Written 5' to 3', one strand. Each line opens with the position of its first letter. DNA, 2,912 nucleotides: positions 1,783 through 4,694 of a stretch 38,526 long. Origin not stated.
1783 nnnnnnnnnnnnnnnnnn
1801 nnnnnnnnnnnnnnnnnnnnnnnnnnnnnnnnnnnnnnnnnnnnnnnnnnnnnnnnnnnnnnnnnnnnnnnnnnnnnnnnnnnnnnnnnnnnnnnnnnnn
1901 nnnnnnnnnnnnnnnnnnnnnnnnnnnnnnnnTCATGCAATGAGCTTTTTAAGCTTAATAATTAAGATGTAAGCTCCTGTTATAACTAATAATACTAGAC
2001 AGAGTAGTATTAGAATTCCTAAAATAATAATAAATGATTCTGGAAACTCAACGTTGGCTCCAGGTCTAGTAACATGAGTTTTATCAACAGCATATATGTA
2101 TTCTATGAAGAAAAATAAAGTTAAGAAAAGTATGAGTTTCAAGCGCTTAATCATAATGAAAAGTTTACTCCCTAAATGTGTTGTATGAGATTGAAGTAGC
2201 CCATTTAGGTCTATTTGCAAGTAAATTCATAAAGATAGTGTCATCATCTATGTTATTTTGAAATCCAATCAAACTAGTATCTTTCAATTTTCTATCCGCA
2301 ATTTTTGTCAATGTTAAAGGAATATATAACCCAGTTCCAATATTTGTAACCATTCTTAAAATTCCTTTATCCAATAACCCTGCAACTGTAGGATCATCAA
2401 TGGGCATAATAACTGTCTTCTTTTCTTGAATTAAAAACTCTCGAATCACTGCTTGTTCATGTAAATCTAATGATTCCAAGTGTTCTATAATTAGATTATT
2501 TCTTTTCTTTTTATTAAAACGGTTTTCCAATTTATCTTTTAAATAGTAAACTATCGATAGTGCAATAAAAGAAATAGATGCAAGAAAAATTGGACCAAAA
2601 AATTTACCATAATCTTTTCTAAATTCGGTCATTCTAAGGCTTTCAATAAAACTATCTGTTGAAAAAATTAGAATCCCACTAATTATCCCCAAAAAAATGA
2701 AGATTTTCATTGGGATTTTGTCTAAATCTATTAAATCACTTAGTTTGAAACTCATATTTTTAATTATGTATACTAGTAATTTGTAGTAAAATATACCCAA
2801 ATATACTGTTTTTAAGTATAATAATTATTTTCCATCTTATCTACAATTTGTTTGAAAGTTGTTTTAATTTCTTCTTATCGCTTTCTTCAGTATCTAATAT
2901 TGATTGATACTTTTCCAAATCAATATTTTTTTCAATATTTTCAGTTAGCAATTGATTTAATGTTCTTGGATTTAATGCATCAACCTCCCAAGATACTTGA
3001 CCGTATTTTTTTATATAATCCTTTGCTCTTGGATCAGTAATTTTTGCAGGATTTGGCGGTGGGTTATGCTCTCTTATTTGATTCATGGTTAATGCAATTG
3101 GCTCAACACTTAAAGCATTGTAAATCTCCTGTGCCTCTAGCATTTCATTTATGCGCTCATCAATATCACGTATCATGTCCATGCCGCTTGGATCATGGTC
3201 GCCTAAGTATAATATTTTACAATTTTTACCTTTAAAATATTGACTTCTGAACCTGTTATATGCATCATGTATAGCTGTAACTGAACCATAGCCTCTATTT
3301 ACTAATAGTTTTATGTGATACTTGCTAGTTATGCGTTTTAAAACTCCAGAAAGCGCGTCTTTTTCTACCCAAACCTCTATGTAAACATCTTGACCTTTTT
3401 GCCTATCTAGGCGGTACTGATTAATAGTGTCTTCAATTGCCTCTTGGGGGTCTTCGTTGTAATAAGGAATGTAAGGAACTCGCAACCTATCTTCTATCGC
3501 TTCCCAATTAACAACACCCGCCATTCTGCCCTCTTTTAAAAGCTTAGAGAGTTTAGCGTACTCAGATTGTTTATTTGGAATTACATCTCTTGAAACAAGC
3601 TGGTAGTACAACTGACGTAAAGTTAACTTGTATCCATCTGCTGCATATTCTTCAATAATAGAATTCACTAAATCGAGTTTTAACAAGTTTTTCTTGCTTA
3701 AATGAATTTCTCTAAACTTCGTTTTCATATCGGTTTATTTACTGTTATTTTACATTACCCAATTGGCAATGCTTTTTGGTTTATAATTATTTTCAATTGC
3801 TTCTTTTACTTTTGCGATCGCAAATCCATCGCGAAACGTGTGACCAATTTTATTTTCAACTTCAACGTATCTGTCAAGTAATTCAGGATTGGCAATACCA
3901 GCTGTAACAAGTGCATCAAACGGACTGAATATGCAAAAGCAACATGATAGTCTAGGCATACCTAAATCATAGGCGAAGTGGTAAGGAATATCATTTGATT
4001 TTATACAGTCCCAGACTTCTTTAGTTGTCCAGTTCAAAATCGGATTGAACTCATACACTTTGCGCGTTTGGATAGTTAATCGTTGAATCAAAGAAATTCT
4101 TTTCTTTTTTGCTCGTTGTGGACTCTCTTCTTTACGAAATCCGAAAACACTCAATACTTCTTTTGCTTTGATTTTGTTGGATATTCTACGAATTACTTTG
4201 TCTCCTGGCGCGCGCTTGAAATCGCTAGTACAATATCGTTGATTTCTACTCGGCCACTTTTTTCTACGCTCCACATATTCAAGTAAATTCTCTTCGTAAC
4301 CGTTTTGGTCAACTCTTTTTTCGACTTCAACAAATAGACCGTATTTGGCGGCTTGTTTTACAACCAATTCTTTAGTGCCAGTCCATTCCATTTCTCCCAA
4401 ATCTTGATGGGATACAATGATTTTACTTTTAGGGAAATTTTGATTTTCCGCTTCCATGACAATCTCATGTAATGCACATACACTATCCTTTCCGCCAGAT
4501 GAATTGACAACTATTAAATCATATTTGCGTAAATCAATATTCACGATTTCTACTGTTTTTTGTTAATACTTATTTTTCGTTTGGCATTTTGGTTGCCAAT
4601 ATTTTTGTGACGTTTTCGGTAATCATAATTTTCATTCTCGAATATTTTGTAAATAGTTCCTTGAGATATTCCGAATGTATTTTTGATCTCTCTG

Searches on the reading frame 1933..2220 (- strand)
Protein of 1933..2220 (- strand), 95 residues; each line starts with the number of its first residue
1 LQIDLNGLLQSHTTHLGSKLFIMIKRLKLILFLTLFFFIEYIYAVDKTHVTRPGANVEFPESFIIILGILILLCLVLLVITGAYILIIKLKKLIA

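Call 24: search_protein_families(library=pfam, proteins=[window:1933-2220:-], max_evalue=0.01)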
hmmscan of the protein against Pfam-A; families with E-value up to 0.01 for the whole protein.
window:1933-2220:- (95 aa): 1 family
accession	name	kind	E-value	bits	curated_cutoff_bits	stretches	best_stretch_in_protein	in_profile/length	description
PF13564.11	DoxX_2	-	0.0002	21.9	26.3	1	31-81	5-55/103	DoxX-like family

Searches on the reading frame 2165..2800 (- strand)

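Call 24: search_protein_families(library=pfam, proteins=[window:2165-2800:-], max_evalue=0.01)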
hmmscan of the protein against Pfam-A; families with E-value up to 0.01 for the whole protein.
window:2165-2800:- (211 aa): 1 family
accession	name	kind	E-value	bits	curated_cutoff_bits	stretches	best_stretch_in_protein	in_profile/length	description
PF14163.11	SieB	-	5.5e-29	101.1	26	1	35-155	2-122/147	Super-infection exclusion protein B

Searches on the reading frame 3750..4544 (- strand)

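Call 24: search_protein_families(library=pfam, proteins=[window:3750-4544:-], max_evalue=0.01)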
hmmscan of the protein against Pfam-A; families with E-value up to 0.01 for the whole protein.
window:3750-4544:- (264 aa): 1 family
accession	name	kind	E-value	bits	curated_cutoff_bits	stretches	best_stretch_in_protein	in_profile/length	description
PF01507.26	PAPS_reduct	-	1.5e-18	67.9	22.5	1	11-204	2-172/175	Phosphoadenosine phosphosulfate reductase domain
